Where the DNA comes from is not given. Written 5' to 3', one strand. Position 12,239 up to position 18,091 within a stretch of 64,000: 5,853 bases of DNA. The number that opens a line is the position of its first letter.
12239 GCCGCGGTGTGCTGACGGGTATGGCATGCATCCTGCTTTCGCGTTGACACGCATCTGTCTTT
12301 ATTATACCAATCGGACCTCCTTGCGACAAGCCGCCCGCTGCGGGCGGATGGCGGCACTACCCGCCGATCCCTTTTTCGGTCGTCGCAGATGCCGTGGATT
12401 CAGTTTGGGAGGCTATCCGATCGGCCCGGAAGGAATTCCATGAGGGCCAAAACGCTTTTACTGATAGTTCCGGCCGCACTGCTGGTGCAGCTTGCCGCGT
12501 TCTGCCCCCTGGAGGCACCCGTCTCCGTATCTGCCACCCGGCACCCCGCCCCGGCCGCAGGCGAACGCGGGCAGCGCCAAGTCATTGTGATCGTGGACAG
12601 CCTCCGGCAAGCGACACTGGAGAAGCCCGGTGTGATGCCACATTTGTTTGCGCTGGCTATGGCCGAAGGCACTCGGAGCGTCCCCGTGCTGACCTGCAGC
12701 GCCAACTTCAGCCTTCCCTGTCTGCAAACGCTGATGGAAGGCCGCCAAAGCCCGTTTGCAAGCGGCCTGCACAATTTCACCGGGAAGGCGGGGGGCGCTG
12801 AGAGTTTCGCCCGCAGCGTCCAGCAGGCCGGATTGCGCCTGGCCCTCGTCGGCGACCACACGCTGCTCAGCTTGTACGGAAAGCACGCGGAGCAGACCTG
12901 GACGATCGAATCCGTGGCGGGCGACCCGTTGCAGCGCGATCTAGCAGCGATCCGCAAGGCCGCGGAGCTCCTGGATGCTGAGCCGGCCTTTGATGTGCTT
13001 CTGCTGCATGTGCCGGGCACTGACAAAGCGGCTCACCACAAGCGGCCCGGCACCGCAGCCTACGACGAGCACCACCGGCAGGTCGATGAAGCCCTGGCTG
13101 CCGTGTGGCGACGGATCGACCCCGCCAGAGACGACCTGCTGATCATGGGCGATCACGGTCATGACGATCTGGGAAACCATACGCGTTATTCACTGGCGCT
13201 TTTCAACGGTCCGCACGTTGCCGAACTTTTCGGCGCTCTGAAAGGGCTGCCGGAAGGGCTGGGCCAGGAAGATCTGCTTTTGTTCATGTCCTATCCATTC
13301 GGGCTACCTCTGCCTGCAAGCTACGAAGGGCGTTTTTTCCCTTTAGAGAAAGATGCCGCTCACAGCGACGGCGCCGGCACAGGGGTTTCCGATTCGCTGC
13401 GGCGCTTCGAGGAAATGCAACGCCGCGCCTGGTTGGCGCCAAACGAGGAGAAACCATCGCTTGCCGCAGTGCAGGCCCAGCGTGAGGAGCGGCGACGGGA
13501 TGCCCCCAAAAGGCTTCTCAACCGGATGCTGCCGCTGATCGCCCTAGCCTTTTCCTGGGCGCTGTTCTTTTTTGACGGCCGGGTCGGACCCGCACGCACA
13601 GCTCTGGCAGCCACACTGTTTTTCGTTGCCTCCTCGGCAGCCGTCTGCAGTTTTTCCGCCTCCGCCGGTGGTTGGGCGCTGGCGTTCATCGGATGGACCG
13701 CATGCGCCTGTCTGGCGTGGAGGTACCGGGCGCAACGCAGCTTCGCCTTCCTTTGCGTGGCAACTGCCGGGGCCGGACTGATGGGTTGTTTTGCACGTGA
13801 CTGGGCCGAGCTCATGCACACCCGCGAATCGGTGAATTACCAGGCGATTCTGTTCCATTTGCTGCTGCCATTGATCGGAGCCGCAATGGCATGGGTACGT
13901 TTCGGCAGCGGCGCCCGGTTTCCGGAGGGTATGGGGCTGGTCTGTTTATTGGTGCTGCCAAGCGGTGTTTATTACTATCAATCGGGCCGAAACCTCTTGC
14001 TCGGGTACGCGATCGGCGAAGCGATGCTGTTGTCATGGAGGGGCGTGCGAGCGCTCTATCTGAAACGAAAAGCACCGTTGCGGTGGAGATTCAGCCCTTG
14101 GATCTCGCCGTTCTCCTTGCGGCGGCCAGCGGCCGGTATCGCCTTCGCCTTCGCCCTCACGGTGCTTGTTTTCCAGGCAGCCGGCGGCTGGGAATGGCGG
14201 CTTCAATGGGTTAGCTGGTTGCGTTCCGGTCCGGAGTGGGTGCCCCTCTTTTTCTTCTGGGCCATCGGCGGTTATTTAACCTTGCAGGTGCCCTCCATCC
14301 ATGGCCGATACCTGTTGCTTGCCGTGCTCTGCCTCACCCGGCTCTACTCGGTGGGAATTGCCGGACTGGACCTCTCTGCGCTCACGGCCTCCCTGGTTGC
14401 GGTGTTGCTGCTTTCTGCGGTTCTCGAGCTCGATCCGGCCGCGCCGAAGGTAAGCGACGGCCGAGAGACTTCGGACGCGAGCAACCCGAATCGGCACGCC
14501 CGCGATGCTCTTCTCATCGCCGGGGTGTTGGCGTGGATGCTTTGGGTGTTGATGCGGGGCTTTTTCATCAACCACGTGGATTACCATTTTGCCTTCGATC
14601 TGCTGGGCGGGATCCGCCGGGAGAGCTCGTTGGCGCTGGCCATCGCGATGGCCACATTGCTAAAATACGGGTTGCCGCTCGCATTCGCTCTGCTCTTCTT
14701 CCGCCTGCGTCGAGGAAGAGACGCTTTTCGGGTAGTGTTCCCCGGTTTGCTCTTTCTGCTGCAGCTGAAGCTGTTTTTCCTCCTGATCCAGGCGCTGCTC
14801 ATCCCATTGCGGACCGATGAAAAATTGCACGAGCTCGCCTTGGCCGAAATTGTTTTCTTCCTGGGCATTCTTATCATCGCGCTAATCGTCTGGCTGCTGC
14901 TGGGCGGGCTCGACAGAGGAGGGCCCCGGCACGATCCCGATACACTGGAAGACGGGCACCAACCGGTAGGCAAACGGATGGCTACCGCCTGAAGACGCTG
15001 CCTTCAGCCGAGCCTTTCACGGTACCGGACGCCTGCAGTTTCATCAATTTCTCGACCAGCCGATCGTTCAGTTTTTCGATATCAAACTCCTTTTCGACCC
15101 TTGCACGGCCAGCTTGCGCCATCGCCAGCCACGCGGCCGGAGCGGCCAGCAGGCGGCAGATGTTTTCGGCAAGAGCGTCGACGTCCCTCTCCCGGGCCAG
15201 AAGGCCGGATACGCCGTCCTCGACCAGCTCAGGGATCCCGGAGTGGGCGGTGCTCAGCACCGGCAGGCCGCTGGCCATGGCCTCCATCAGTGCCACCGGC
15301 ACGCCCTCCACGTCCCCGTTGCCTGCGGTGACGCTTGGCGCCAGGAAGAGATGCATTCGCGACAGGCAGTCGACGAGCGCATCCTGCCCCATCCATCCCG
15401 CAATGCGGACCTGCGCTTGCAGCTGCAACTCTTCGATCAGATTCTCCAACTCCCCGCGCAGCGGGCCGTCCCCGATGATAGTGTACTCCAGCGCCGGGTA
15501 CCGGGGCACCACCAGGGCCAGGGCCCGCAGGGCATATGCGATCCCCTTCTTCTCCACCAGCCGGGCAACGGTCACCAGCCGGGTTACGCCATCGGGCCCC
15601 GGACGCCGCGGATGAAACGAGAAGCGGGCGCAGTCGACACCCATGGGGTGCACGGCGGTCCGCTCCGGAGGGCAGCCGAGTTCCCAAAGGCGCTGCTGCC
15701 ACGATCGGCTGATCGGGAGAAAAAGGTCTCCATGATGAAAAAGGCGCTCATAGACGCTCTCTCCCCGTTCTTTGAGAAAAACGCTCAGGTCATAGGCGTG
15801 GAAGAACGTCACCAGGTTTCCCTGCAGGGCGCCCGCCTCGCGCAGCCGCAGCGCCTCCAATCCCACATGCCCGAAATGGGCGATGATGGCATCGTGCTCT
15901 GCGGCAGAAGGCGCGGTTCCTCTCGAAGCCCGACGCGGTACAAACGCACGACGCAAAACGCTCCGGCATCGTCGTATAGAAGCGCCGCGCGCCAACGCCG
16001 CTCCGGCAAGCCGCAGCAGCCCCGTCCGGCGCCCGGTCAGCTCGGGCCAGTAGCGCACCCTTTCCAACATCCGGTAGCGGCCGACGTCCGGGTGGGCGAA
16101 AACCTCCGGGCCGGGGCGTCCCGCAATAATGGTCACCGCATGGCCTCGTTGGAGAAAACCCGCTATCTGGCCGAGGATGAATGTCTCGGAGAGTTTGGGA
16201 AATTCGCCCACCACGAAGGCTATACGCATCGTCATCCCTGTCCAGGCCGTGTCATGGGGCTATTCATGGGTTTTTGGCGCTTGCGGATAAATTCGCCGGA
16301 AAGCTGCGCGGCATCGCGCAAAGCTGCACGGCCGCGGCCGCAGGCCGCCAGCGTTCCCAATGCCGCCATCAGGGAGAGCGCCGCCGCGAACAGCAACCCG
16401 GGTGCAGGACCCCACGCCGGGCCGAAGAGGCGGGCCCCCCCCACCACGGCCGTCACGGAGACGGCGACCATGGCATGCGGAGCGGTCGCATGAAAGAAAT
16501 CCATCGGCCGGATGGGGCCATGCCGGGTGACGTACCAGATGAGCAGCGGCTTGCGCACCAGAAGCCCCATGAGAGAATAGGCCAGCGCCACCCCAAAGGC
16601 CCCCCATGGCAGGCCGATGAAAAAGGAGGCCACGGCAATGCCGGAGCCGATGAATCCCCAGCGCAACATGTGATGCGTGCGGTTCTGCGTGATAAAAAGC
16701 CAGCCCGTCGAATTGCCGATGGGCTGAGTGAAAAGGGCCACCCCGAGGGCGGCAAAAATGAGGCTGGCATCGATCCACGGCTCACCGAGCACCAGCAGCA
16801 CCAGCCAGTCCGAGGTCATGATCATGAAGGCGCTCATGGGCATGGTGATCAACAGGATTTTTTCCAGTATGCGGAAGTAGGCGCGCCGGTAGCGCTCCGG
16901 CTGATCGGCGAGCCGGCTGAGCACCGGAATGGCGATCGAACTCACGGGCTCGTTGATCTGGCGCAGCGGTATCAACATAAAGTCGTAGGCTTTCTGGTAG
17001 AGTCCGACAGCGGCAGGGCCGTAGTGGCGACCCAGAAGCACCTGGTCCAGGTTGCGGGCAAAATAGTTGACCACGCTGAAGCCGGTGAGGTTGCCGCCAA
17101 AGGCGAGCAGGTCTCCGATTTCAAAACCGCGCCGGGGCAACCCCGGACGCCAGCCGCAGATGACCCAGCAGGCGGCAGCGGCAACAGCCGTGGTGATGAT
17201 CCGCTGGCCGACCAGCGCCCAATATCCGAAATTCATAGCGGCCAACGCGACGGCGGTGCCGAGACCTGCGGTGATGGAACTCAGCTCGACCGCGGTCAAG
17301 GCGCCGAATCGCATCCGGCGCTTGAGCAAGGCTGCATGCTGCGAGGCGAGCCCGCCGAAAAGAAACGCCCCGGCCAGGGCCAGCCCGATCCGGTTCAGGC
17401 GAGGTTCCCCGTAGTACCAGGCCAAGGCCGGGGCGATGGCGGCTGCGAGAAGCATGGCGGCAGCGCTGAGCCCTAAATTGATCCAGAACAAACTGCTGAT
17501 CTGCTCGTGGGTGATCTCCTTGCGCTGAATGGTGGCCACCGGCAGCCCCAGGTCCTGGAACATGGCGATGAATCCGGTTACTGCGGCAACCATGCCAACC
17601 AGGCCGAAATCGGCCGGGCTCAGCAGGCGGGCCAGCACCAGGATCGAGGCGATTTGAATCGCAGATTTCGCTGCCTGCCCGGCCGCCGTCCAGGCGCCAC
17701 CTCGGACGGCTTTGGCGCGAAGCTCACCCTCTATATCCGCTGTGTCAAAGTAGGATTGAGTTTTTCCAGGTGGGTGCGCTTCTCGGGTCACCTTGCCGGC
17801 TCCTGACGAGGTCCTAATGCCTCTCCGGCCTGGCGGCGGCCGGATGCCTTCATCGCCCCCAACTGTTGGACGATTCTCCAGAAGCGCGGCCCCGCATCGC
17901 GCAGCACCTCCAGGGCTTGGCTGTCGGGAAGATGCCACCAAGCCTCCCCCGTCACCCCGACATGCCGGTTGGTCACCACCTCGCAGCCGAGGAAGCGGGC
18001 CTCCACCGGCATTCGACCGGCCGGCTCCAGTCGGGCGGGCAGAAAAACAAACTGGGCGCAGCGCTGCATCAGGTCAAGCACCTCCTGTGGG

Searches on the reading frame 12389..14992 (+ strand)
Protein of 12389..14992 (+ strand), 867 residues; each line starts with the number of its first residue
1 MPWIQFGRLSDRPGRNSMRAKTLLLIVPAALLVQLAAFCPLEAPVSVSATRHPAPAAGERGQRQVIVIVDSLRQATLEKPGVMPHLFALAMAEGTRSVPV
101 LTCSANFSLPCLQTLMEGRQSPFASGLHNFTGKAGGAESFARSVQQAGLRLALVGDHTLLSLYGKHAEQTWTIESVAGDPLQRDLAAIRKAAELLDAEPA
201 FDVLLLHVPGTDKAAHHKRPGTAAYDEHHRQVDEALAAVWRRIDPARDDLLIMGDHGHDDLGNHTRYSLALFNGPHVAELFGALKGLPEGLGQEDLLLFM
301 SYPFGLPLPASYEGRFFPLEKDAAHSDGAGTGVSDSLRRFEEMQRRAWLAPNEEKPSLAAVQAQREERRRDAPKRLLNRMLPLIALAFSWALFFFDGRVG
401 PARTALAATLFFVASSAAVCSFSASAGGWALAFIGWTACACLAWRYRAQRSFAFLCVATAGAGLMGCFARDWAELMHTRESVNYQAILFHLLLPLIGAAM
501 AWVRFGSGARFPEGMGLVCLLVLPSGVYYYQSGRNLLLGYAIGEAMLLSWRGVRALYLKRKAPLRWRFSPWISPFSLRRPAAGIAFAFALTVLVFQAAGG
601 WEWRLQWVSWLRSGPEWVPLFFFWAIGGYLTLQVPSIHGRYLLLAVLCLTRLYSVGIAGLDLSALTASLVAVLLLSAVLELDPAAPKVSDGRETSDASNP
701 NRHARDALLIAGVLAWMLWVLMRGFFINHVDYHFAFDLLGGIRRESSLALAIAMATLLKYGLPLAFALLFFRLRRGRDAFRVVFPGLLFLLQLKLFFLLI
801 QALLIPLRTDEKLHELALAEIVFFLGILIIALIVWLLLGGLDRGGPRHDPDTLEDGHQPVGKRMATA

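Call 8: search_protein_families(library=pfam, proteins=[window:12389-14992:+], max_evalue=0.001)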
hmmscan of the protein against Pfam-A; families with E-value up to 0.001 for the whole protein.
window:12389-14992:+ (867 aa): 2 families
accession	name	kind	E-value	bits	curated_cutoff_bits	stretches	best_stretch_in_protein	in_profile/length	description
PF01676.23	Metalloenzyme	-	3.7e-07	30.4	24.3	1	168-265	110-209/252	Metalloenzyme superfamily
PF01663.27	Phosphodiest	-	8.7e-07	29.3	23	1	180-262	135-225/342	Type I phosphodiesterase / nucleotide pyrophosphatase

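Call 51: search_protein_families(library=ncbifam, proteins=[window:12389-14992:+], max_evalue=0.00001)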
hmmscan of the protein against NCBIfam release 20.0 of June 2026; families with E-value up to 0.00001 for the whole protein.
window:12389-14992:+ (867 aa): 0 families

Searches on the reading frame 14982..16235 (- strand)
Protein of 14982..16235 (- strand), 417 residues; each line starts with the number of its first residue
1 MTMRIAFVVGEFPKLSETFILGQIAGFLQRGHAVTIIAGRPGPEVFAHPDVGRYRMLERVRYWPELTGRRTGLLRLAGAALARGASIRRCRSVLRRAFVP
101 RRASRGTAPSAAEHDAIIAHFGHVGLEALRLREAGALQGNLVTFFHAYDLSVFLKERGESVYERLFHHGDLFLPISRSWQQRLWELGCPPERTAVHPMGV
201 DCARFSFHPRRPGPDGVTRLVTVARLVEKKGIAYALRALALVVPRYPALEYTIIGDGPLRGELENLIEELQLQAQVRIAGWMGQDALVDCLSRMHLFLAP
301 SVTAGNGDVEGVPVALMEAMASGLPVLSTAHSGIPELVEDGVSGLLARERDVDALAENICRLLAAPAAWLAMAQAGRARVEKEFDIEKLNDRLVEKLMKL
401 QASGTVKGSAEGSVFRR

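Call 8: search_protein_families(library=pfam, proteins=[window:14982-16235:-], max_evalue=0.001)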
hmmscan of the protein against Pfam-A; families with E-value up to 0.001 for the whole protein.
window:14982-16235:- (417 aa): 6 families
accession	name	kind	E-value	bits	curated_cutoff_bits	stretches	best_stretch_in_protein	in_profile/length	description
PF00534.26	Glycos_transf_1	-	5.1e-34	117.7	26.4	1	216-377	14-170/172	Glycosyl transferases group 1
PF13692.12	Glyco_trans_1_4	-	1.9e-33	116.1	27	1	219-364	3-141/142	Glycosyl transferases group 1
PF13439.12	Glyco_transf_4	-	1.4e-12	48.5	28.5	1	17-204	5-170/170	Glycosyltransferase Family 4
PF13524.12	Glyco_trans_1_2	-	4.5e-12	46.6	25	1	248-388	14-137/144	Glycosyl transferase-like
PF20706.3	GT4-conflict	-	3.7e-09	36.5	26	1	111-352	79-334/385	Family 4 Glycosyltransferase in conflict systems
PF13579.12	Glyco_trans_4_4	-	0.00011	23.1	29.7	1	18-199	5-158/158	Glycosyl transferase 4-like domain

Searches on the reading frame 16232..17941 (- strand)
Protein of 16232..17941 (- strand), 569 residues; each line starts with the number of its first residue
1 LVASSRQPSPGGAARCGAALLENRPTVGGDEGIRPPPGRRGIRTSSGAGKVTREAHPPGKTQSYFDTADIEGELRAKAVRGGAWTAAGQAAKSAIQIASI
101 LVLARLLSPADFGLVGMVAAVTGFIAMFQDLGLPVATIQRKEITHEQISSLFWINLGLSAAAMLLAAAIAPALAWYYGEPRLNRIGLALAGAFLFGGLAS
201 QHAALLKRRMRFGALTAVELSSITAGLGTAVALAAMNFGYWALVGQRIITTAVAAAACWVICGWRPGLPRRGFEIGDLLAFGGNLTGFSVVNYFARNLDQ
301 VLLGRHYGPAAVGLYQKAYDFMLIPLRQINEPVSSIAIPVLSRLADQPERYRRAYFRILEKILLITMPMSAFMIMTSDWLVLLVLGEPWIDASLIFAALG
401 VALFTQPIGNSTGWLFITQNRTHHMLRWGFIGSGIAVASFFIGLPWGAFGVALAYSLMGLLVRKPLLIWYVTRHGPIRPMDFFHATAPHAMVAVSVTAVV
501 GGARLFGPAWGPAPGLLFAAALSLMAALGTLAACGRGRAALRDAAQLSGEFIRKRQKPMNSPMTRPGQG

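Call 8: search_protein_families(library=pfam, proteins=[window:16232-17941:-], max_evalue=0.001)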
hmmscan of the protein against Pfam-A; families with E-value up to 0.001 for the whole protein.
window:16232-17941:- (569 aa): 2 families
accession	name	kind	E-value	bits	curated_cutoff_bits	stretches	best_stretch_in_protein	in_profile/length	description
PF13440.11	Polysacc_synt_3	-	3.7e-85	286.2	23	1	102-392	1-291/293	Polysaccharide biosynthesis protein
PF01943.22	Polysacc_synt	-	9e-39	134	28.2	1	79-344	2-273/274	Polysaccharide biosynthesis protein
